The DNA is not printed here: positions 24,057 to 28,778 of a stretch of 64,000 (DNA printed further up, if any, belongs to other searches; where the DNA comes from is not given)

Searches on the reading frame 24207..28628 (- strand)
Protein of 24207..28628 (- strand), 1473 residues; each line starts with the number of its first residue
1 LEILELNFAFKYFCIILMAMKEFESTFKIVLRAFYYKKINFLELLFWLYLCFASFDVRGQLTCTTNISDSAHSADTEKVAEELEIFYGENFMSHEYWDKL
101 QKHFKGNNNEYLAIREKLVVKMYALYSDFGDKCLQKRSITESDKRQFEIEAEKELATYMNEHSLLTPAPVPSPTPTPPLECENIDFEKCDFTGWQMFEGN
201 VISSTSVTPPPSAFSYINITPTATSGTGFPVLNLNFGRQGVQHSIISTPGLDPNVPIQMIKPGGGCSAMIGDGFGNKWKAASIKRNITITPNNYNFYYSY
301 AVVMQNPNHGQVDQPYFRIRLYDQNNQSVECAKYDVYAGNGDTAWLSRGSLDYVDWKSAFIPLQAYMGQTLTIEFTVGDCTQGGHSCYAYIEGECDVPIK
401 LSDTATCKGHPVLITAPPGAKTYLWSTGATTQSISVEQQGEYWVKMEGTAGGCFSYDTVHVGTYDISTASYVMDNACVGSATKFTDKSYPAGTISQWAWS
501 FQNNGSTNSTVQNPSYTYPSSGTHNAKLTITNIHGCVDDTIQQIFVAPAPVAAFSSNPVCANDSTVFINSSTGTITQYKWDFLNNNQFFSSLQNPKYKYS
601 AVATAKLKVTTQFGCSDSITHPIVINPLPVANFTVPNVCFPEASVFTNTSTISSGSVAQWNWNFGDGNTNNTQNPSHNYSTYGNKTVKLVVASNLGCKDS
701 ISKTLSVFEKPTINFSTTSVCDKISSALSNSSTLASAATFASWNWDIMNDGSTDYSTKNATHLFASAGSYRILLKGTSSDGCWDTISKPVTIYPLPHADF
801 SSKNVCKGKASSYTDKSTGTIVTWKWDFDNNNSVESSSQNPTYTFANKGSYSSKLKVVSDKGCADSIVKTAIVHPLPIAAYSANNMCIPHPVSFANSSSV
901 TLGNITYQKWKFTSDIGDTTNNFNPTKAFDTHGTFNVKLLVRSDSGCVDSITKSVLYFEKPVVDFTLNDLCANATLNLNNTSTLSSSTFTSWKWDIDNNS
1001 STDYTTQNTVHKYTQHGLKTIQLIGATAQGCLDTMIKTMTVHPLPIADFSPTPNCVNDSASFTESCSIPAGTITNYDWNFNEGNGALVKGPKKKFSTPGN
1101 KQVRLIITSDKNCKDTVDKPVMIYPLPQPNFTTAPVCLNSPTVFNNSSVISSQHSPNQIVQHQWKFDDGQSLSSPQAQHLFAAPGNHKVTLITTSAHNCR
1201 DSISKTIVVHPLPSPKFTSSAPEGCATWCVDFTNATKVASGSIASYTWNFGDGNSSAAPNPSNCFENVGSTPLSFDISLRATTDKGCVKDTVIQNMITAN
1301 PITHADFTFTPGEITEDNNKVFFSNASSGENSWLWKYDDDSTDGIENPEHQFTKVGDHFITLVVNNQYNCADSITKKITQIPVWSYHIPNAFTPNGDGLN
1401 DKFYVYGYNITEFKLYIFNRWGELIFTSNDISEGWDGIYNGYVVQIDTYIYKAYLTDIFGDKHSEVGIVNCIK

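Call 89: search_protein_families(library=pfam, proteins=[window:24207-28628:-], max_evalue=0.00001)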
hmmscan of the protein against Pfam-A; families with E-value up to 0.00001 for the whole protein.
window:24207-28628:- (1473 aa): 3 families
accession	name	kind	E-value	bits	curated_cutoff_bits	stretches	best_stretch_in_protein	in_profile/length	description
PF18911.6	PKD_4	-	3.5e-101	331.9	27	9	627-706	2-82/85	PKD domain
PF00801.26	PKD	-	3.4e-51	171.6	23.5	1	651-699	22-73/80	PKD domain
PF13585.12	CHU_C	-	3.5e-15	56.3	27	1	1387-1455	2-72/86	CHU_C Type IX secretion signal domain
